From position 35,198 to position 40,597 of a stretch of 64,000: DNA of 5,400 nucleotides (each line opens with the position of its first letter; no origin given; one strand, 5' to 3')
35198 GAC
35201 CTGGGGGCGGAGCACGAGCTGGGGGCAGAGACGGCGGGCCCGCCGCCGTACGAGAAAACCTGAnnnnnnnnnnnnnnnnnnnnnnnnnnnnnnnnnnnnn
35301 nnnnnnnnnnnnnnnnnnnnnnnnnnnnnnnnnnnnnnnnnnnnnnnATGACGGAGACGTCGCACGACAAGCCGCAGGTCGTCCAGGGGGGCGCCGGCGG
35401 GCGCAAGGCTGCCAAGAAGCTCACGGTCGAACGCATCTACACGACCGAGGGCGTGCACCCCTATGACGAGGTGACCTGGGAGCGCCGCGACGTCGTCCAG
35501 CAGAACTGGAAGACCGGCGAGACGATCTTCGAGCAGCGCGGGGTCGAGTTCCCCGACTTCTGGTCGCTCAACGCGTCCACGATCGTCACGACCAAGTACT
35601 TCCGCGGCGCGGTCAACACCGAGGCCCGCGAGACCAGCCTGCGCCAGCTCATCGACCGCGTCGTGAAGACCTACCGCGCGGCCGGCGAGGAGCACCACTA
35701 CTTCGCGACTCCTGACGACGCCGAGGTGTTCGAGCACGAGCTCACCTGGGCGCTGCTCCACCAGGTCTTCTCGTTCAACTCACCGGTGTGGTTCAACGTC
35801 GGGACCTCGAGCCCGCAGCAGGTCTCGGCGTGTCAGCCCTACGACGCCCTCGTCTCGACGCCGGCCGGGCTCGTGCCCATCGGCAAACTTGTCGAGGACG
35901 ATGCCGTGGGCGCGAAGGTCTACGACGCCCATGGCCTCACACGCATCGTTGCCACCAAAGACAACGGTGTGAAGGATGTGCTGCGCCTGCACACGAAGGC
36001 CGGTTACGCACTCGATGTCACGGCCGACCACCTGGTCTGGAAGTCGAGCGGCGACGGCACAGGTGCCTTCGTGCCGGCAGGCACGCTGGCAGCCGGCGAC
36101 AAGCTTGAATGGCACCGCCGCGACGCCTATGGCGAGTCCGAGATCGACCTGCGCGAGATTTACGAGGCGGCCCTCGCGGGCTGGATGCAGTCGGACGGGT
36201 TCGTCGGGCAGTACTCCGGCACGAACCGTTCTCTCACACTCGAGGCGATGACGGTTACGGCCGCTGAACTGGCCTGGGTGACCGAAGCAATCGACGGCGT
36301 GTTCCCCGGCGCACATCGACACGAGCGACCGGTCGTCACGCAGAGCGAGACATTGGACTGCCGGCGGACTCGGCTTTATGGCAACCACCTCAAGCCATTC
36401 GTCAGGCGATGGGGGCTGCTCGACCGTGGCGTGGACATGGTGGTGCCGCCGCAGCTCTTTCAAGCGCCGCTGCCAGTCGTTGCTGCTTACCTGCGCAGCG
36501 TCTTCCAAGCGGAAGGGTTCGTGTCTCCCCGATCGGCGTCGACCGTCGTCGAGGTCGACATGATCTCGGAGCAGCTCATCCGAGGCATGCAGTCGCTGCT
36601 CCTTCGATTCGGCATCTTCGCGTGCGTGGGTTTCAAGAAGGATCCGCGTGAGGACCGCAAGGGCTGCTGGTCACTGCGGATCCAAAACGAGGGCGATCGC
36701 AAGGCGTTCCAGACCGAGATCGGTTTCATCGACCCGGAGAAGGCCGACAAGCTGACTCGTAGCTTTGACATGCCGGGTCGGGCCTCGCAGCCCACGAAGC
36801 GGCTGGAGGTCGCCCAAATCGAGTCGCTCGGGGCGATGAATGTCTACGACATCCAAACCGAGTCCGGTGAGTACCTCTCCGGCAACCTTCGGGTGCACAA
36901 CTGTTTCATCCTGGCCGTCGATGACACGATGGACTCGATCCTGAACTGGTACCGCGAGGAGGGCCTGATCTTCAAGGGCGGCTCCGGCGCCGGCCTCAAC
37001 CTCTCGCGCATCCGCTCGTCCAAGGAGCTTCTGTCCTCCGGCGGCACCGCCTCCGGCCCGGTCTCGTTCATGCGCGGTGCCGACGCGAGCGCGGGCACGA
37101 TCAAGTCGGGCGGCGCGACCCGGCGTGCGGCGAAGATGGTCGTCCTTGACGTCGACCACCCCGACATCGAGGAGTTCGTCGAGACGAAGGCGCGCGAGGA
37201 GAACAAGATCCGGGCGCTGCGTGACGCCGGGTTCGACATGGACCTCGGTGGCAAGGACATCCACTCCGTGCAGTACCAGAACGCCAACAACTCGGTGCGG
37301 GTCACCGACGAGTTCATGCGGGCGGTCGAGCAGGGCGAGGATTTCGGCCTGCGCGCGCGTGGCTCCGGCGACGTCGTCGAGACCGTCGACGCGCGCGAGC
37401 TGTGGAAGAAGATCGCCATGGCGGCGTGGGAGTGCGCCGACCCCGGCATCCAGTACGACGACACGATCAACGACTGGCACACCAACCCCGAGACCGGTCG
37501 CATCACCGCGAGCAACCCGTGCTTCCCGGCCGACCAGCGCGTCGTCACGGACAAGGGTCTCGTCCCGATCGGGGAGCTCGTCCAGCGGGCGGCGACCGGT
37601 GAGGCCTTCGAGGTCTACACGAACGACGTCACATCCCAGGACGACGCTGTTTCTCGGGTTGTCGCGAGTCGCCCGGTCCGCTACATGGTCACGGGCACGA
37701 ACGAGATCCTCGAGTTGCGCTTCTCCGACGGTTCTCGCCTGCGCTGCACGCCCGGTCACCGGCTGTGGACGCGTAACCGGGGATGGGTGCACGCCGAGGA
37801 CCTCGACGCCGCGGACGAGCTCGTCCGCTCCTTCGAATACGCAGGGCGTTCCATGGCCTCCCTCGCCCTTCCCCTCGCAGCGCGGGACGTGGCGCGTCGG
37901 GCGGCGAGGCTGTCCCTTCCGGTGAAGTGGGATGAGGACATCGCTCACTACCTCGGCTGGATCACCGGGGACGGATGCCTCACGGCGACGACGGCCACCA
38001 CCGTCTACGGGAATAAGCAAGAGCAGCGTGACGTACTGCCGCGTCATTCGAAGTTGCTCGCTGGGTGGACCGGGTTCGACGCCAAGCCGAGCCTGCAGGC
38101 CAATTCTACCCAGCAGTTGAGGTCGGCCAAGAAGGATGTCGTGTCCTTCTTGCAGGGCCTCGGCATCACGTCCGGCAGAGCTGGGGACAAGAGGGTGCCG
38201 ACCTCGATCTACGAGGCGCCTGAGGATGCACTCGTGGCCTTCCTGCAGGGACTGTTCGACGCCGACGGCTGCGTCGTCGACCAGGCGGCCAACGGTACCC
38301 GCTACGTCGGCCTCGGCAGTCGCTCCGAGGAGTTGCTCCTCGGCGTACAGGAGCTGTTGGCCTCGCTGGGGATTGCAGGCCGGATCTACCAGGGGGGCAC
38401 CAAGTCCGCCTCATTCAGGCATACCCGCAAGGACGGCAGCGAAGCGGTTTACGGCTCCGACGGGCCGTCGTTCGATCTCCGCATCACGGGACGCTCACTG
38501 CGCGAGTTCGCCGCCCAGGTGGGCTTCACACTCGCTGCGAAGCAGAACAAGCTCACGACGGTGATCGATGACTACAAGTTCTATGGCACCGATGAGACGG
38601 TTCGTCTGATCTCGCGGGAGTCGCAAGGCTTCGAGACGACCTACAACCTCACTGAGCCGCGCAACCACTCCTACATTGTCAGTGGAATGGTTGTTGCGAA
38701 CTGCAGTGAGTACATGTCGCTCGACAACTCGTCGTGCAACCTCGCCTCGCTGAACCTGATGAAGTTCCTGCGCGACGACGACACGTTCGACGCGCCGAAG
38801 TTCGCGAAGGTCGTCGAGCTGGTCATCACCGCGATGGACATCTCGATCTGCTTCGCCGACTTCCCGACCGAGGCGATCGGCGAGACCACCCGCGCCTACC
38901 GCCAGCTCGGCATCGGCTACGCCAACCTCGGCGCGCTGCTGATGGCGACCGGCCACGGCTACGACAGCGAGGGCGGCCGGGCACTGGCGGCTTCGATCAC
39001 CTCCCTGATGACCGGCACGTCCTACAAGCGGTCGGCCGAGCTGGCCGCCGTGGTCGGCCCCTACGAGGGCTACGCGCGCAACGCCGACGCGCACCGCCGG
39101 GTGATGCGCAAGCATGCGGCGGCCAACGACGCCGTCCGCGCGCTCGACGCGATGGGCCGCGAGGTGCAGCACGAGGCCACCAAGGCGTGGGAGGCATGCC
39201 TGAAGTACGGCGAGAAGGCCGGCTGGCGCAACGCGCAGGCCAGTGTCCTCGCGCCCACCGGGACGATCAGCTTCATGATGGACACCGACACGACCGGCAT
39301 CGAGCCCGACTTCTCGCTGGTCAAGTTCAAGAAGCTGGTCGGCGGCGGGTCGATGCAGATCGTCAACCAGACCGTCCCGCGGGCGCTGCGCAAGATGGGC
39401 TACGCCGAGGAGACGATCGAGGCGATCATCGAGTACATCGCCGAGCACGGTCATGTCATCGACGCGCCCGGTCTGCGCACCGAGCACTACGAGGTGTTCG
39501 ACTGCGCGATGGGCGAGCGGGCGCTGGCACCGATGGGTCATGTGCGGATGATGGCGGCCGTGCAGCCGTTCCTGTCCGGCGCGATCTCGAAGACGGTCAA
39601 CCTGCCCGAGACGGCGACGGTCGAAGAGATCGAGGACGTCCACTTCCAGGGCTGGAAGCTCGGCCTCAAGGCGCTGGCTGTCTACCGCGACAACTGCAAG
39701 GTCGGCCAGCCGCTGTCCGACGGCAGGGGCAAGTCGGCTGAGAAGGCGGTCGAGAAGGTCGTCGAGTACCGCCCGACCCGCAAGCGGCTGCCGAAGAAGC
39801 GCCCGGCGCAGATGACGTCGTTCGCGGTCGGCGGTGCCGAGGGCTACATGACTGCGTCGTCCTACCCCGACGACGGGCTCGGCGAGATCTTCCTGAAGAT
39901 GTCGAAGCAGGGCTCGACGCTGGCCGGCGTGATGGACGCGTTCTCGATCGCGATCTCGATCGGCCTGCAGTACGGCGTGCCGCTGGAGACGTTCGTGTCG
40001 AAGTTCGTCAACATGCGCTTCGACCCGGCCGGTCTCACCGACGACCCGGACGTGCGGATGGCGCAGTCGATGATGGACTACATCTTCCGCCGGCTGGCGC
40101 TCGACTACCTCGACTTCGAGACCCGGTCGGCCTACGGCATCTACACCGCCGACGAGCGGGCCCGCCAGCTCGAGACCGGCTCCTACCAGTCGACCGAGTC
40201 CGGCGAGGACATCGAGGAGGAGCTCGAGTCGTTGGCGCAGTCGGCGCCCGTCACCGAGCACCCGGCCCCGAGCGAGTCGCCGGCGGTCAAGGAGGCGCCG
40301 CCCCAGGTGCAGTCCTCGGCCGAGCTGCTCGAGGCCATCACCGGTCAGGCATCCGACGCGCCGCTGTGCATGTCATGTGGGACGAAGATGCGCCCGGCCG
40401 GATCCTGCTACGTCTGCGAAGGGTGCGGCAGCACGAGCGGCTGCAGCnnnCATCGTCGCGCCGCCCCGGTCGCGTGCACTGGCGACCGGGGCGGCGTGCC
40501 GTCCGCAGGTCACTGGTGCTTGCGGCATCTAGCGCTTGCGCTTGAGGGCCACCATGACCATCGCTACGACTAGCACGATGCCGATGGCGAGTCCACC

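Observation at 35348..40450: NrdJ ribonucleotide reductase carries two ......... inteins inside a 1700-aa precursor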

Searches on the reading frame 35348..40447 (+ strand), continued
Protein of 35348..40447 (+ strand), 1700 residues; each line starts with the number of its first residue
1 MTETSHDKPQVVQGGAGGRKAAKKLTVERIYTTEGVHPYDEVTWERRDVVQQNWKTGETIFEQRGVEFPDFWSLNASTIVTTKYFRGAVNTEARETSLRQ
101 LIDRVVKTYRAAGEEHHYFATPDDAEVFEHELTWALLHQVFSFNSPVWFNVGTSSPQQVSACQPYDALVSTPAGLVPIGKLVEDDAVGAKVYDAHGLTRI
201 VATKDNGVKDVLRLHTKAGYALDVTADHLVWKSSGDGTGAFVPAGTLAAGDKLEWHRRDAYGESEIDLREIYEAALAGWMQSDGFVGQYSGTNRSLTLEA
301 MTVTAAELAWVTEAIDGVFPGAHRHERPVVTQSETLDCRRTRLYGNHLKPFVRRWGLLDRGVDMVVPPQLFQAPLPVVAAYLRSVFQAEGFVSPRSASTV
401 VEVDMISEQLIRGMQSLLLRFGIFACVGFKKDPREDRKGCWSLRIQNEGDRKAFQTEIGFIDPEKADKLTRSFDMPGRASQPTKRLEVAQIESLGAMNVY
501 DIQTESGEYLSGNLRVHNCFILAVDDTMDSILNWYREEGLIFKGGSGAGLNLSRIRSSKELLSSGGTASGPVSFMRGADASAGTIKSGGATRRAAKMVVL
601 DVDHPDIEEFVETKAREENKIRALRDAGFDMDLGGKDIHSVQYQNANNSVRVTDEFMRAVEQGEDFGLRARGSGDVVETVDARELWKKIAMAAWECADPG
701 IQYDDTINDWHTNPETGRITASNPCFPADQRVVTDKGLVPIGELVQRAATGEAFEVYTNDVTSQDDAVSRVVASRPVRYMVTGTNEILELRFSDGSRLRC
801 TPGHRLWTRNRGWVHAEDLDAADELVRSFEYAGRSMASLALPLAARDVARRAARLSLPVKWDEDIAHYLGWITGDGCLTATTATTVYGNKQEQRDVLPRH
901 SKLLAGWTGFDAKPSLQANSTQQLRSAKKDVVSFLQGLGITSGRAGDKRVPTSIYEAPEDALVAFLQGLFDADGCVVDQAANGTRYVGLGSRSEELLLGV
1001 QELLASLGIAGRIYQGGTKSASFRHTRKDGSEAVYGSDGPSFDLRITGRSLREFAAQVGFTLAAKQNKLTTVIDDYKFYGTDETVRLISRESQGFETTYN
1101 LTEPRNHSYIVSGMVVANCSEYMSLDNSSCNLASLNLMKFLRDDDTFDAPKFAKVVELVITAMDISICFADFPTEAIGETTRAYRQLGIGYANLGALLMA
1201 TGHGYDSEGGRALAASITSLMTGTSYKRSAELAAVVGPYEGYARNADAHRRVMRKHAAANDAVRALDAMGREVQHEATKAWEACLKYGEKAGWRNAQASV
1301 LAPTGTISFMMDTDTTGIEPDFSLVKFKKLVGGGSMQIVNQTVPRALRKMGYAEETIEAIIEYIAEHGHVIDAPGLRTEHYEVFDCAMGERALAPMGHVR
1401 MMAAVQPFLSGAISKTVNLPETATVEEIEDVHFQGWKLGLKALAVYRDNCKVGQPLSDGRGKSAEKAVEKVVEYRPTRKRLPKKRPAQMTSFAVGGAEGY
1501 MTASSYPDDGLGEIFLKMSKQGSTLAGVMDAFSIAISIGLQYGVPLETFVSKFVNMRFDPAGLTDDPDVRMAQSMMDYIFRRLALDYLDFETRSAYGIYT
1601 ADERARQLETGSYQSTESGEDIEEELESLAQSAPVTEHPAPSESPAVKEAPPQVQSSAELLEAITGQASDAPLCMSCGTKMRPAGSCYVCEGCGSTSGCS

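Call 10: list_cluster_members(proteins=[P0001])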
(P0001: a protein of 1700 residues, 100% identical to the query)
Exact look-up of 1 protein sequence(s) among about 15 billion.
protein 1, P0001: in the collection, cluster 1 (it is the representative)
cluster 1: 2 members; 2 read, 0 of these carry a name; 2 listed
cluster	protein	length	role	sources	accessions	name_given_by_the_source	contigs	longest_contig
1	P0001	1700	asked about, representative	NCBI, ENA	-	-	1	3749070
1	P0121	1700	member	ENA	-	-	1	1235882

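Call 29: find_encoding_contigs(protein=P0001, flank=3000, max_places=3)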
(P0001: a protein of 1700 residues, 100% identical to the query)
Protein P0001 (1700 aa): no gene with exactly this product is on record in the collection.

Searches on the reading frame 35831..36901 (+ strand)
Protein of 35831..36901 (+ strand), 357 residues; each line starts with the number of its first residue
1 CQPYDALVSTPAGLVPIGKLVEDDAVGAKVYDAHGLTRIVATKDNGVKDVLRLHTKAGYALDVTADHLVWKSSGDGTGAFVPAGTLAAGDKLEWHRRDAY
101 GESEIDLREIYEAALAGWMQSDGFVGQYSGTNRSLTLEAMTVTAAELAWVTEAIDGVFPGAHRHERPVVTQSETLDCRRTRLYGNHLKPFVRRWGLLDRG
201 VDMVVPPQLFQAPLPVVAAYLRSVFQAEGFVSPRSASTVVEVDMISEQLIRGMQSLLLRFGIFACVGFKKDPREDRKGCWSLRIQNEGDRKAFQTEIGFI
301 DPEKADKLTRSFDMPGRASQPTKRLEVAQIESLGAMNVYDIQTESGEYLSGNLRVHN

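Call 4: search_protein_families(library=pfam, proteins=[window:35831-36901:+], max_evalue=0.01)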
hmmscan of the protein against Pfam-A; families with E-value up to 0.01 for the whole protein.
window:35831-36901:+ (357 aa): 1 family
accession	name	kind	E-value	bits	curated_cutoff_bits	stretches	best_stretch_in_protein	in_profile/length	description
PF14528.11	LAGLIDADG_3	-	3.9e-15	56.3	22.5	1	216-298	2-82/82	LAGLIDADG-like domain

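Call 5: search_protein_families(library=ncbifam, proteins=[window:35831-36901:+], max_evalue=0.01)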
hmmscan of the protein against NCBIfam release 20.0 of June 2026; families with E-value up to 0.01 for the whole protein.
window:35831-36901:+ (357 aa): 8 families
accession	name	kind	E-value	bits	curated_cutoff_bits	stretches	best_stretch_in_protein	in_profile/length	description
NF005852.0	PRK07773.1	equivalog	2.1e-14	52.8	780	1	41-307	444-704/886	replicative DNA helicase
NF038098.1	GyrA_w_intein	exception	3e-14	51.9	1850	1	13-327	129-440/1232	intein-containing DNA gyrase subunit A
TIGR01445.1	intein_Nterm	domain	7.4e-08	33.3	24.5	1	1-69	1-81/83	intein N-terminal splicing region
NF011418.0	PRK14845.1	equivalog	1.3e-07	29.7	756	1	205-311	218-311/1049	translation initiation factor IF-2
NF007072.0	PRK09519.1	equivalog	6.9e-07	28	1024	1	38-301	295-545/790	intein-containing recombinase RecA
NF003157.0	PRK04132.1-2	equivalog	8.8e-07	27.2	1103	1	47-309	110-353/864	replication factor C small subunit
NF006207.0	PRK08332.1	equivalog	1.6e-06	25.6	2400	1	43-352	941-1236/1684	vitamin B12-dependent ribonucleotide reductase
NF011491.0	PRK14898.1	equivalog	0.00022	19.4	783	1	181-310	303-420/860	DNA-directed RNA polymerase subunit A''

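Call 17: search_solved_structures(query=window:35831-36901:+, max_evalue=0.01, show_alignments=1)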
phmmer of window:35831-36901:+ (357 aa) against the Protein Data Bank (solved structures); distinct sequences matched with E-value up to 0.01: 3.
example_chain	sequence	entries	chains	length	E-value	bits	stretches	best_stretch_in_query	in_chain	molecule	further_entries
7qsu_A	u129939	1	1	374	0.004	19.5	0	182-271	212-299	V-ATPase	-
7qss_A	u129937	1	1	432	0.0062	18.9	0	182-268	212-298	V-type ATP synthase alpha chain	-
1dq3_A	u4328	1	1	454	0.008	18.6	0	197-267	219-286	ENDONUCLEASE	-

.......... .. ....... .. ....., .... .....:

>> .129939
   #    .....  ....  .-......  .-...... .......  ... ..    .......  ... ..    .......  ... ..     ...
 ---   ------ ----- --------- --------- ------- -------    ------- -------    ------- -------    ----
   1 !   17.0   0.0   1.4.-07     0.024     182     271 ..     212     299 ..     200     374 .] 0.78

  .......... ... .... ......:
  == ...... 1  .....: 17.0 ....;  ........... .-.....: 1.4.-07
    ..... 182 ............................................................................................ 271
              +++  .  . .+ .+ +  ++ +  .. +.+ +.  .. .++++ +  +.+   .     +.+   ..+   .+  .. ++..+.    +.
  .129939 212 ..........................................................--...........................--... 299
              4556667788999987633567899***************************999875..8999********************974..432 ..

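Call 54: predict_structure(alignment_id=A2)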
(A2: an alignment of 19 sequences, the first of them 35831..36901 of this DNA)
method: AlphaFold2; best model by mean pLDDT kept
length: 357 residues; sequences in the alignment: 19
mean_pLDDT: 90.6   pTM: 0.86
mean pLDDT of the five models: 90.6, 90.5, 89.4, 84.9, 84.0
residues with pLDDT >= 90: 251; 70-90: 93; 50-70: 13; < 50: 0
segments of 3 or more residues with pLDDT < 50: none
pLDDT, mean of each block of 10 residues (from residue 1): 93 88 95 94 97 90 96 89 97 81 78 96 76 79 95 93 90 89 90 92 92 90 95 88 94 90 90 84 92 94 93 83 93 97 95 91
secondary structure, 60 per line:
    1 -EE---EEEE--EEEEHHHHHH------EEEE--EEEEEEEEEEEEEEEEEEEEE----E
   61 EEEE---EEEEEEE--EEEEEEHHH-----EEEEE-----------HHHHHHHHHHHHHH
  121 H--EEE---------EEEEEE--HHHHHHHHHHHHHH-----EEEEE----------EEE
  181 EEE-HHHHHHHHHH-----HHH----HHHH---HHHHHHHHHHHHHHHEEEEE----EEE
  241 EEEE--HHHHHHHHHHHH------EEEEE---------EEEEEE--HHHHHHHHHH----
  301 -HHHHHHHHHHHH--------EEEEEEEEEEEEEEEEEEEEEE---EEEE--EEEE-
elements in order: E7-10 E13-16 H17-22 E29-32 E35-55 E60-64 E68-74 E77-82 E91-95 H107-121 E124-126 E136-141 H144-157 E163-167 E178-183 H185-194 H207-210 H214-228 E229-233 E238-244 H247-258 E265-269 E279-284 H287-296 H302-313 E322-343 E347-350 E353-356

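Call 56: fold_search(model_id=the predicted structure, library=pdb)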
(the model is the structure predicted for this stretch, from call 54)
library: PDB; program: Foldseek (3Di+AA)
matches with E <= 10: 1048; with E <= 0.001: 89
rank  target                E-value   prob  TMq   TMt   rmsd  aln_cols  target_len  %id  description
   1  7qsu                  1.1e-20  1.00  0.59  0.58   7.0       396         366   19  Crystal structure of homing endonuclease-associated TliVMA intein (C1A, d333-339) (released 2022-03-30)
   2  7qss                  1.5e-19  1.00  0.58  0.50  10.3       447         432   16  Crystal structure of homing endonuclease-associated TliVMA intein (C1A) (released 2022-03-30)
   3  1dq3                  8.8e-18  1.00  0.59  0.49   7.8       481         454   14  CRYSTAL STRUCTURE OF AN ARCHAEAL INTEIN-ENCODED HOMING ENDONUCLEASE PI-PFUI (released 2000-07-05)
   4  7qst                  5.4e-16  1.00  0.54  0.53   9.9       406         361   19  Crystal structure of homing endonuclease-associated PhoVMA intein (C1A) (released 2022-03-30)
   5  1ef0_A                6.1e-15  1.00  0.55  0.48   7.9       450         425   12  CRYSTAL STRUCTURE OF PI-SCEI MINIPRECURSOR (released 2000-06-07)
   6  1vde_B                1.4e-14  1.00  0.52  0.46   8.3       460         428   13  PI-SCEI, A HOMING ENDONUCLEASE WITH PROTEIN SPLICING ACTIVITY (released 1998-04-08)
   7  1jva_B                2.6e-14  1.00  0.53  0.46   8.0       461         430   11  CRYSTAL STRUCTURE OF THE VMA1-DERIVED ENDONUCLEASE BEARING THE N AND C EXTEIN PROPEPTIDES (released 2002-08-29)
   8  1um2_B                5.8e-14  1.00  0.53  0.47   8.0       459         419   12  Crystal Structure of the Vma1-Derived Endonuclease with the Ligated Extein Segment (released 2004-09-22)
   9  1um2_A                1.4e-13  1.00  0.53  0.47   8.5       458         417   12  Crystal Structure of the Vma1-Derived Endonuclease with the Ligated Extein Segment (released 2004-09-22)
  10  1dfa                  1.5e-13  1.00  0.50  0.45   8.9       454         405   12  CRYSTAL STRUCTURE OF PI-SCEI IN C2 SPACE GROUP (released 1999-12-08)
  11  2cw7                  1.9e-13  1.00  0.54  0.39  12.9       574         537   14  Crystal structure of intein homing endonuclease II (released 2006-04-18)
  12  1jva_A                3.5e-13  1.00  0.50  0.44   8.3       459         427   11  CRYSTAL STRUCTURE OF THE VMA1-DERIVED ENDONUCLEASE BEARING THE N AND C EXTEIN PROPEPTIDES (released 2002-08-29)
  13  1vde_A                3.7e-13  1.00  0.52  0.45   9.0       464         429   13  PI-SCEI, A HOMING ENDONUCLEASE WITH PROTEIN SPLICING ACTIVITY (released 1998-04-08)
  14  1lws_A                9.3e-13  1.00  0.50  0.44   8.2       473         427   12  Crystal structure of the intein homing endonuclease PI-SceI bound to its recognition sequence (released 2002-09-27)
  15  1lwt_A                6.2e-12  1.00  0.52  0.43   8.8       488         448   11  Crystal structure of the intein homing endonuclease PI-SceI bound to its substrate DNA (Ca2+ free) (released 2002-09-27)
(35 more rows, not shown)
